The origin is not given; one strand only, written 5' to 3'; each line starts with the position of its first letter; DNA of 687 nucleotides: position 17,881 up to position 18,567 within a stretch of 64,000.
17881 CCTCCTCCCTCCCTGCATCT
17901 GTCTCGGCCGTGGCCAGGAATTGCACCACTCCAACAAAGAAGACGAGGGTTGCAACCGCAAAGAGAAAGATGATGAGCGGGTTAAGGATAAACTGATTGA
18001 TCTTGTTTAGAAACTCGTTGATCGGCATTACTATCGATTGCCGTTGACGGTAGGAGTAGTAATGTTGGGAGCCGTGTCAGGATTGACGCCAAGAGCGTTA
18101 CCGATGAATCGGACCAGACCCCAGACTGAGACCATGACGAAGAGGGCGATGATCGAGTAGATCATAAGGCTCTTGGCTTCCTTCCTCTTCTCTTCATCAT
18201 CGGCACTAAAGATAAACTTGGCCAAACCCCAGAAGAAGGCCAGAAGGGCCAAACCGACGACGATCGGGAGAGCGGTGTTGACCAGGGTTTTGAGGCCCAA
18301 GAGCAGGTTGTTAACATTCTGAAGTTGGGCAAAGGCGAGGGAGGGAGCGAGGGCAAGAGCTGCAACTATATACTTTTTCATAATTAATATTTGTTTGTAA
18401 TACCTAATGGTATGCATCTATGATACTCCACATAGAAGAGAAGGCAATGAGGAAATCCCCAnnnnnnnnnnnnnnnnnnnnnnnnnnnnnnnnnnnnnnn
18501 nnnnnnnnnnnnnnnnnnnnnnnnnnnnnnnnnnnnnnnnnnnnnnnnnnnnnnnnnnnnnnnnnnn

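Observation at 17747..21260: Tandem array of six divergent VirB2/TrbC-like two-helix pilin-family genes adjacent to an orphan solute-binding protein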

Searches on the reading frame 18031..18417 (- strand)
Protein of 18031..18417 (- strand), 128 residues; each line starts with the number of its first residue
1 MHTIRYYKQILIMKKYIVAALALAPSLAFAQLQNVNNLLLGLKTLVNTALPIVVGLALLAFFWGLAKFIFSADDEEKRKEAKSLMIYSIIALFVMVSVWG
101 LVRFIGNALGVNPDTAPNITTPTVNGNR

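Call 3: search_protein_families(library=pfam, proteins=[window:18031-18417:-], max_evalue=1)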
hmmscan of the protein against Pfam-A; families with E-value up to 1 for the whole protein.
window:18031-18417:- (128 aa): 3 families
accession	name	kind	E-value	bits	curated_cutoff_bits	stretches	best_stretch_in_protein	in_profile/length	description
PF18895.5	T4SS_pilin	-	6.9e-13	48.9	26.6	1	44-105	11-71/71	Type IV secretion system pilin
PF10999.13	DUF2839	-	0.015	16.1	22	1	86-110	41-65/67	Protein of unknown function (DUF2839)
PF04956.18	TrbC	-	0.18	12.5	27.9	1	7-82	7-75/98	TrbC/VIRB2 pilin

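Call 4: search_protein_families(library=ncbifam, proteins=[window:18031-18417:-], max_evalue=1)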
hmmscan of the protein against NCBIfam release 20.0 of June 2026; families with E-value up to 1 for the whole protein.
window:18031-18417:- (128 aa): 5 families
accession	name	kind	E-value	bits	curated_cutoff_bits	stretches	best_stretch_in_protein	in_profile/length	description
NF045849.1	ICE_MMCAP2_0565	equivalog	1.1e-09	37.9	40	1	36-105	7-76/80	Mbov_0395 family pilin-like conjugal transfer protein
NF037976.1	gtrA_1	subfamily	0.0011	19.1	50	1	17-101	7-88/126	GtrA family protein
NF045937.1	MSC_0624_12TM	equivalog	0.0082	14.7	70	1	52-106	214-267/445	MSC_0624 family F1-like ATPase-associated membrane protein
NF045848.1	MMCAP2_0566_fam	domain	0.011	15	90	1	52-106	64-121/322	MMCAP2_0566 family conjugal transfer protein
NF045890.1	conj_pls20_p028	equivalog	0.014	14.3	150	1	41-97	57-108/377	pLS20_p028 family conjugation system transmembrane protein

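Call 12: find_homologous_proteins(query=window:18031-18417:-, max_evalue=0.001)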
Query window:18031-18417:- (128 aa): 1458 proteins with E <= 0.001 among 1580 candidates; the best 120 are listed.
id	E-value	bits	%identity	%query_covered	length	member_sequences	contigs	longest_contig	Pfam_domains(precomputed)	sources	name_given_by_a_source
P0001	2.2e-66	239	100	91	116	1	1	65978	PF18895.6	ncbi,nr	ncbi:pilin [Candidatus Parcubacteria bacterium]|nr:pilin [Candidatus Parcubacteria bacterium]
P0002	2.3e-43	165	72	91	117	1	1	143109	PF18895.6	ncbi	-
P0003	3.1e-42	161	63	89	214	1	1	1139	PF18895.6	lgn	-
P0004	5.3e-41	157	72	89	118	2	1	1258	PF18895.6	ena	-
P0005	1.8e-38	149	72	87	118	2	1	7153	PF18895.6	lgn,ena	-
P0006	1.8e-38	149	69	88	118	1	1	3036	PF18895.6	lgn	-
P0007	6.8e-38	147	69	86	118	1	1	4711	PF18895.6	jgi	-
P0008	1.3e-37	146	67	91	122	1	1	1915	PF18895.6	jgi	jgi:hypothetical protein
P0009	3.1e-37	145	68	89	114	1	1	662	PF18895.6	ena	-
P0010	1.0e-36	143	66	89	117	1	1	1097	PF18895.6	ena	-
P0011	9.4e-36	140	61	88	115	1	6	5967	PF18895.6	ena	-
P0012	1.7e-35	140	65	85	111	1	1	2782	PF18895.6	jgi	jgi:hypothetical protein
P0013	2.5e-35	139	62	88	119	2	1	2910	PF18895.6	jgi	jgi:hypothetical protein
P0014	3.5e-35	138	62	74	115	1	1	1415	PF18895.6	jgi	jgi:hypothetical protein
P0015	3.8e-35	138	67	89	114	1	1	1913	PF18895.6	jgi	jgi:hypothetical protein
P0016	4.9e-35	138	63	89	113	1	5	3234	PF18895.6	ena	-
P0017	6.3e-35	138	63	89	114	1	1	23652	PF18895.6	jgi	-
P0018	1.0e-34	137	61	89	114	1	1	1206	PF18895.6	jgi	-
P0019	1.2e-34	137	64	86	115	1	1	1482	PF18895.6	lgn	-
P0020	1.4e-34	137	65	88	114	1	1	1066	PF18895.6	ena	-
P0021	1.9e-34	136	62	89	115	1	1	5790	PF18895.6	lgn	-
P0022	2.0e-34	136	60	90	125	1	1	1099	PF18895.6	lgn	-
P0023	2.4e-34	136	63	89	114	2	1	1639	PF18895.6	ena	-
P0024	2.6e-34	136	64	75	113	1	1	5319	PF18895.6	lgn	-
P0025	4.2e-34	135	65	83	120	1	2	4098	PF18895.6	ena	-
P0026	4.5e-34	135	63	89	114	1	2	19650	PF18895.6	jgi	jgi:small-conductance mechanosensitive channel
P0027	5.4e-34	135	59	73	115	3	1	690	PF18895.6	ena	-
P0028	5.5e-34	135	62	90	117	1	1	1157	PF18895.6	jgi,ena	jgi:hypothetical protein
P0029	5.5e-34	135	63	89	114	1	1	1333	PF18895.6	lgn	-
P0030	6.7e-34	134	62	88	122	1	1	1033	PF18895.6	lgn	-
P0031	7.2e-34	134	63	89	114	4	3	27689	PF18895.6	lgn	-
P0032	7.3e-34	134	63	89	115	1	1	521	PF18895.6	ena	-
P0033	7.6e-34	134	61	89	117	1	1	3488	PF18895.6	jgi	jgi:hypothetical protein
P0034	8.6e-34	134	64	84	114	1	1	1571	PF18895.6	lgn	-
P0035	1.1e-33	134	63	89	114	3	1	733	PF18895.6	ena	-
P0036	1.1e-33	134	65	89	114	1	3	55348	PF18895.6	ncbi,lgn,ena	ncbi:MAG: hypothetical protein AAB641_00965 [Patescibacteria group bacterium]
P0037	1.2e-33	134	61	89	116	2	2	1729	PF18895.6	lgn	-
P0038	1.3e-33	133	61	89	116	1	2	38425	PF18895.6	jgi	-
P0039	2.1e-33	133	60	73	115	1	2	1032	PF18895.6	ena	-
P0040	2.2e-33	133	61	89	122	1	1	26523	PF18895.6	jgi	jgi:hypothetical protein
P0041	2.5e-33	132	60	89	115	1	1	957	PF18895.6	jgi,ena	-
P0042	2.9e-33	132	59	73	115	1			PF18895.6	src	-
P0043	3.1e-33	132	59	90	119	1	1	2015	PF18895.6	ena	-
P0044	3.2e-33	132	62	88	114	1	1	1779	PF18895.6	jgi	jgi:hypothetical protein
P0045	3.3e-33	132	58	88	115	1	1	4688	PF18895.6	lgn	-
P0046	3.8e-33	132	60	91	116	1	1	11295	PF18895.6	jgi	jgi:hypothetical protein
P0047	3.8e-33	132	60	88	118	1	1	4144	PF18895.6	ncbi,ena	-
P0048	3.8e-33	132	63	88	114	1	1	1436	PF18895.6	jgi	jgi:hypothetical protein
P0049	4.2e-33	132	59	89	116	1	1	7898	PF18895.6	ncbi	-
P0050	4.3e-33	132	61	89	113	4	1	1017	PF18895.6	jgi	-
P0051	4.5e-33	132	65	89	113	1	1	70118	PF18895.6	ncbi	-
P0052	4.8e-33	132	61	88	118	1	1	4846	PF18895.6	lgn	-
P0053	4.8e-33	132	62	89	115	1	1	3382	PF18895.6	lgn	-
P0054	4.9e-33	132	63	75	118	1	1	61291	PF18895.6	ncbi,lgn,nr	ncbi:MAG: seg [Parcubacteria group bacterium]|nr:seg [Parcubacteria group bacterium]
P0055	5.6e-33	131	58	89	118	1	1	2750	PF18895.6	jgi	jgi:hypothetical protein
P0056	5.8e-33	131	61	89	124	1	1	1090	PF18895.6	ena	-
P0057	6.2e-33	131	61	89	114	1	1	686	PF18895.6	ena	-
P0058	7.1e-33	131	59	89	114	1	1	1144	PF18895.6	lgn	-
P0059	8.2e-33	131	60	89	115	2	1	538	PF18895.6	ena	-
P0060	8.9e-33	131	61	88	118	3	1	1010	PF18895.6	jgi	jgi:hypothetical protein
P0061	9.7e-33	131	62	89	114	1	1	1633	PF18895.6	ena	-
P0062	1.1e-32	130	57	73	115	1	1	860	PF18895.6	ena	-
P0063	1.1e-32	130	64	81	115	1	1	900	PF18895.6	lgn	-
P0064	1.6e-32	130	60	89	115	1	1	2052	PF18895.6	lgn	-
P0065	1.8e-32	130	63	89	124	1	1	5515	PF18895.6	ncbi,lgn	-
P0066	2.1e-32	130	61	89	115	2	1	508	PF18895.6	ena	-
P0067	2.2e-32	129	59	88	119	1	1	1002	PF18895.6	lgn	-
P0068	2.5e-32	129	60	88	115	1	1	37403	PF18895.6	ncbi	-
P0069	2.6e-32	129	59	89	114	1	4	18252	PF18895.6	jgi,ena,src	-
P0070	2.7e-32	129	63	88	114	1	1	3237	PF18895.6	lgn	-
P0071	2.8e-32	129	55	73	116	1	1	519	PF18895.6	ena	-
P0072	3.0e-32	129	62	89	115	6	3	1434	PF18895.6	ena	-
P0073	3.0e-32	129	62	89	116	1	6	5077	PF18895.6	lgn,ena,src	-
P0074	3.1e-32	129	62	87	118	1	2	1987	PF18895.6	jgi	jgi:hypothetical protein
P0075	3.2e-32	129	60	88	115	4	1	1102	PF18895.6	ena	-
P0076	3.2e-32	129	59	85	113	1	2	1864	PF18895.6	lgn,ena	-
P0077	3.5e-32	129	59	89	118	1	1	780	PF18895.6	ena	-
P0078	3.6e-32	129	63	88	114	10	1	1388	PF18895.6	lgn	-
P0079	3.7e-32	129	59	89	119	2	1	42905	PF18895.6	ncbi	ncbi:MAG: hypothetical protein V4465_02605 [Patescibacteria group bacterium]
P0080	3.7e-32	129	60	73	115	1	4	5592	PF18895.6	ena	-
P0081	3.8e-32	129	58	93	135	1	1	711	PF18895.6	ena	-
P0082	3.8e-32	129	63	89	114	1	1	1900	PF18895.6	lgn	-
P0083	4.4e-32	128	61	89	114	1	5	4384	PF18895.6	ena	-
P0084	4.7e-32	128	62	89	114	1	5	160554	PF18895.6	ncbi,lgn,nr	ncbi:MAG: hypothetical protein HYX23_00360 [Candidatus Zambryskibacteria bacterium]|nr:hypothetical 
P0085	4.8e-32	128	61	85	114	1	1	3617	PF18895.6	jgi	jgi:hypothetical protein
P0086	4.9e-32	128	56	88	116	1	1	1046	PF18895.6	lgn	-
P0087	5.1e-32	128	60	89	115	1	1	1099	PF18895.6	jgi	jgi:hypothetical protein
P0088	5.3e-32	128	55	89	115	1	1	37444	PF18895.6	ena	-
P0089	5.4e-32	128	60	89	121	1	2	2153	PF18895.6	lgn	-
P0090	5.5e-32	128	60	91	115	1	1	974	PF18895.6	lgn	-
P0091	6.0e-32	128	57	91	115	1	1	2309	PF18895.6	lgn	-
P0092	6.5e-32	128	60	89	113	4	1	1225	PF18895.6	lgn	-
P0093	6.6e-32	128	59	88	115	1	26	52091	PF18895.6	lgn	-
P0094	6.7e-32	128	63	89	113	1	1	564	PF18895.6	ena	-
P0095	7.1e-32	128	62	86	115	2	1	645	PF18895.6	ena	-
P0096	7.2e-32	128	59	88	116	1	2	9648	PF18895.6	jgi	jgi:hypothetical protein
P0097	7.5e-32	128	62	88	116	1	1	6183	PF18895.6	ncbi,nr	ncbi:hypothetical protein KW807_01310 [Candidatus Parcubacteria bacterium]|nr:hypothetical protein [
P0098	7.5e-32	128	60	89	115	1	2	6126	PF18895.6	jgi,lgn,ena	-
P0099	7.9e-32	128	58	89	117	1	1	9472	PF18895.6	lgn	-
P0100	8.1e-32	128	59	89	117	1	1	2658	PF18895.6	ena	-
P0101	8.4e-32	128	60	89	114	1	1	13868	PF18895.6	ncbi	-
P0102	8.4e-32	128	62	89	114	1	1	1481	PF18895.6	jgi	jgi:hypothetical protein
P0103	9.0e-32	127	62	89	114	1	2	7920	PF18895.6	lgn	-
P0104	9.5e-32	127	60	89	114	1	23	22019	PF18895.6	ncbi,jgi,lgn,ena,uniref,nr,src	ncbi:MAG: hypothetical protein A3G05_00975 [Candidatus Zambryskibacteria bacterium RIFCSPLOWO2_12_FU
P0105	1.0e-31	127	61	89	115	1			PF18895.6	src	-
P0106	1.2e-31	127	61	89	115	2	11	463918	PF18895.6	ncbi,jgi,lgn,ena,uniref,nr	ncbi:MAG: hypothetical protein A3J09_00410 [Candidatus Zambryskibacteria bacterium RIFCSPLOWO2_02_FU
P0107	1.4e-31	127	61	89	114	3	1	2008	PF18895.6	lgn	-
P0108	1.4e-31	127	58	85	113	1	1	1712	PF18895.6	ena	-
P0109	1.4e-31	127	62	89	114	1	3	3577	PF18895.6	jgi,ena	-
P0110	1.4e-31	127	61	88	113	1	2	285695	PF18895.6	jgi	jgi:hypothetical protein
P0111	1.4e-31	127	60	89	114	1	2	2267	PF18895.6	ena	-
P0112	1.6e-31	127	62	89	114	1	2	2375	PF18895.6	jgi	jgi:heme/copper-type cytochrome/quinol oxidase subunit 4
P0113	1.6e-31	127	58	88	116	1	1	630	PF18895.6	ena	-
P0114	1.7e-31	127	61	89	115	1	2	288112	PF18895.6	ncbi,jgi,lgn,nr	ncbi:MAG: hypothetical protein AB200_00235 [Parcubacteria bacterium C7867-005]|nr:MAG: hypothetical 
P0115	1.7e-31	127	63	88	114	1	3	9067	PF18895.6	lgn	-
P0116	1.8e-31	127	58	89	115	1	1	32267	PF18895.6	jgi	-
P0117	1.8e-31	127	62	85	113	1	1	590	PF18895.6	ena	-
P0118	1.8e-31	127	59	90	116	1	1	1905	PF18895.6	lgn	-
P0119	1.9e-31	126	59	74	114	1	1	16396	PF18895.6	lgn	-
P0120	2.0e-31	126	58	91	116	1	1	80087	PF18895.6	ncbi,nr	ncbi:MAG: pilin [bacterium]|nr:pilin [bacterium]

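Call 13: find_encoding_contigs(protein=P0001, flank=10000, max_places=3)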
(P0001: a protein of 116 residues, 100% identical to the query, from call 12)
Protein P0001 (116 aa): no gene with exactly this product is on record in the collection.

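Call 14: find_encoding_contigs(protein=P0002, flank=10000, max_places=3)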
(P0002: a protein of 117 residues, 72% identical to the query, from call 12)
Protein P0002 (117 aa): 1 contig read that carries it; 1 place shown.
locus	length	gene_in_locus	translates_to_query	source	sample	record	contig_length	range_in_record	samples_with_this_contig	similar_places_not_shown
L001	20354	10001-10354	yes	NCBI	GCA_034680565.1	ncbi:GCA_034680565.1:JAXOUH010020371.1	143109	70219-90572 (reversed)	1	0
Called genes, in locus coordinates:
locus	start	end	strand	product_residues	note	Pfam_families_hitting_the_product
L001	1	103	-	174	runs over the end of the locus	-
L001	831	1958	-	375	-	PF21543:CvfB_2nd (faint), PF00575:S1 (weak), PF21710:Spt6_S1 (faint), PF23459:S1_RRP5 (faint), PF00575:S1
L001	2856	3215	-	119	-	-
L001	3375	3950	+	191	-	PF13483:Lactamase_B_3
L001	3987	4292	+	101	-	-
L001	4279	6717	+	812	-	PF00521:DNA_topoisoIV, PF03989:DNA_gyraseA_C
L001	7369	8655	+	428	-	PF01547:SBP_bac_1, PF13416:SBP_bac_8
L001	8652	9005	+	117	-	-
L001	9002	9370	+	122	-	PF04956:TrbC (weak), PF18895:T4SS_pilin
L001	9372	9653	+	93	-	PF18895:T4SS_pilin (weak)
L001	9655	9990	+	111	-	PF18895:T4SS_pilin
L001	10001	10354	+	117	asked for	PF18895:T4SS_pilin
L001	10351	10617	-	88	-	-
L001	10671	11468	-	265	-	-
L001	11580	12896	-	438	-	-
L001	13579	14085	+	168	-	PF13392:HNH_3 (weak)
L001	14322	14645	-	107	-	PF02033:RBFA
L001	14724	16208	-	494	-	PF00009:GTP_EFTU, PF01926:MMR_HSR1, PF22042:EF-G_D2, PF11987:IF-2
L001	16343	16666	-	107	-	-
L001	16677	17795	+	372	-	PF00266:Aminotran_5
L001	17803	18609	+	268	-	PF13365:Trypsin_2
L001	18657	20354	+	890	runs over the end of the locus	PF02861:Clp_N, PF23569:NBD_SMAX1 (weak), PF00004:AAA, PF17871:AAA_lid_9, PF00004:AAA, PF07724:AAA_2, PF07728:AAA_5, PF10431:ClpB_D2-small, +5 more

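Call 15: find_encoding_contigs(protein=P0106, flank=10000, max_places=2)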
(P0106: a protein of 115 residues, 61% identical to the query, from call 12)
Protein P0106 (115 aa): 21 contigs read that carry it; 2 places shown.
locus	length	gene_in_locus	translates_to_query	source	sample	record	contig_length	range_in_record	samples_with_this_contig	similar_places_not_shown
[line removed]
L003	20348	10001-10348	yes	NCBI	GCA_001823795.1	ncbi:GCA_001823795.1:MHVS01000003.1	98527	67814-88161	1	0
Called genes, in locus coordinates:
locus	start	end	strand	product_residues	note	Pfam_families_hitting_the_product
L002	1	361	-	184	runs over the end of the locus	PF10502:Peptidase_S26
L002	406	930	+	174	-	PF01195:Pept_tRNA_hydro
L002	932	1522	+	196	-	PF01928:CYTH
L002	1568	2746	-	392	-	PF00575:S1 (weak), PF21543:CvfB_2nd (faint), PF23459:S1_RRP5 (faint), PF00575:S1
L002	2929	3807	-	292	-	-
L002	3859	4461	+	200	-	PF13483:Lactamase_B_3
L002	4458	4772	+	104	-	-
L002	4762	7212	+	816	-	PF00521:DNA_topoisoIV, PF03989:DNA_gyraseA_C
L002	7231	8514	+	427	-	PF01547:SBP_bac_1, PF13416:SBP_bac_8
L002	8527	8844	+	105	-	-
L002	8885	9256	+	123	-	PF04956:TrbC (weak), PF18895:T4SS_pilin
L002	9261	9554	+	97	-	PF18895:T4SS_pilin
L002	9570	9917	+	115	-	PF18895:T4SS_pilin (weak)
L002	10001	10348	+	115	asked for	PF18895:T4SS_pilin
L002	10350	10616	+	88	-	PF18895:T4SS_pilin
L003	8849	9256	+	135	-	PF04956:TrbC (weak), PF18895:T4SS_pilin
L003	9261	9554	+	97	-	PF18895:T4SS_pilin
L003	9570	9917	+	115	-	PF18895:T4SS_pilin (weak)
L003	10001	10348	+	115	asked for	PF18895:T4SS_pilin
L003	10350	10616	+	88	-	PF18895:T4SS_pilin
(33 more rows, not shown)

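Call 16: find_encoding_contigs(protein=P0114, flank=10000, max_places=2)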
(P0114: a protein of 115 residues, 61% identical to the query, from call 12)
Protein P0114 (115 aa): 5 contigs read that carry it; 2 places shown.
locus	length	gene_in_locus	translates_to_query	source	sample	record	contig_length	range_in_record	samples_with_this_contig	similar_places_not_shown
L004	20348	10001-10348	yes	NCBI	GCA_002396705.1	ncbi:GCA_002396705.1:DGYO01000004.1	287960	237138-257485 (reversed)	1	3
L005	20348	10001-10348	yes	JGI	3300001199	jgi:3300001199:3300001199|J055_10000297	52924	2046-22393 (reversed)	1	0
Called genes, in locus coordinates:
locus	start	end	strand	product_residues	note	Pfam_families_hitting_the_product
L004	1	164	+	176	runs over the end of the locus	PF01195:Pept_tRNA_hydro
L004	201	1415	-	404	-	PF00575:S1 (weak), PF21543:CvfB_2nd (faint), PF21710:Spt6_S1 (faint), PF23459:S1_RRP5 (faint), PF00575:S1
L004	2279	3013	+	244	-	PF13483:Lactamase_B_3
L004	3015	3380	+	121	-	-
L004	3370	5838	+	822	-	PF00521:DNA_topoisoIV, PF03989:DNA_gyraseA_C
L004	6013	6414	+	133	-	-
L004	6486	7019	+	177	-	PF01209:Ubie_methyltran, PF01728:FtsJ (weak), PF13489:Methyltransf_23 (weak), PF01135:PCMT (weak), PF13847:Methyltransf_31, PF08241:Methyltransf_11, PF08242:Methyltransf_12, PF13649:Methyltransf_25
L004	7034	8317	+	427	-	PF13416:SBP_bac_8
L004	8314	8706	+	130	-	-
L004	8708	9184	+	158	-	PF18895:T4SS_pilin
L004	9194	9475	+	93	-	PF18895:T4SS_pilin (weak)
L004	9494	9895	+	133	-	PF18895:T4SS_pilin (weak)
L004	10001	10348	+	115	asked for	PF18895:T4SS_pilin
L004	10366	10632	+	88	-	PF18895:T4SS_pilin (weak)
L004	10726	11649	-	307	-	-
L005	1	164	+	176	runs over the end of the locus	PF01195:Pept_tRNA_hydro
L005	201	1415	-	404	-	PF00575:S1 (weak), PF21543:CvfB_2nd (faint), PF21710:Spt6_S1 (faint), PF23459:S1_RRP5 (faint), PF00575:S1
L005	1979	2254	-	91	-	-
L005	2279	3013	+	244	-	PF13483:Lactamase_B_3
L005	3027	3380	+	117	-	-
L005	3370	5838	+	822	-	PF00521:DNA_topoisoIV, PF03989:DNA_gyraseA_C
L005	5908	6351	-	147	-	-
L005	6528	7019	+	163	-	PF01135:PCMT (weak), PF01209:Ubie_methyltran, PF01728:FtsJ (faint), PF13489:Methyltransf_23 (weak), PF13649:Methyltransf_25, PF13847:Methyltransf_31, PF08241:Methyltransf_11, PF08242:Methyltransf_12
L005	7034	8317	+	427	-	PF13416:SBP_bac_8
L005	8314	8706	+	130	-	-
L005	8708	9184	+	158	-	PF18895:T4SS_pilin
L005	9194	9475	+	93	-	PF18895:T4SS_pilin (weak)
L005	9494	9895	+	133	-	PF18895:T4SS_pilin (weak)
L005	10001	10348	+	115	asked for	PF18895:T4SS_pilin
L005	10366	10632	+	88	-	PF18895:T4SS_pilin (weak)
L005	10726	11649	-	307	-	-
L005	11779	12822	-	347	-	PF01145:Band_7 (weak)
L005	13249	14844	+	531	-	PF05231:MASE1, PF00512:HisKA, PF02518:HATPase_c, PF13581:HATPase_c_2 (faint)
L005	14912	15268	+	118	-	PF00072:Response_reg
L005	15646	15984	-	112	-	PF02033:RBFA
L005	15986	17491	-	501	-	PF00009:GTP_EFTU, PF01926:MMR_HSR1, PF03144:GTP_EFTU_D2 (faint), PF22042:EF-G_D2, PF11987:IF-2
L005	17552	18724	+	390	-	PF00266:Aminotran_5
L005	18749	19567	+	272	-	PF13365:Trypsin_2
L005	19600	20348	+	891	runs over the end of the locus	PF02861:Clp_N, PF23569:NBD_SMAX1 (weak), PF00004:AAA, PF17871:AAA_lid_9, PF00004:AAA, PF07724:AAA_2, PF07728:AAA_5, PF10431:ClpB_D2-small, +6 more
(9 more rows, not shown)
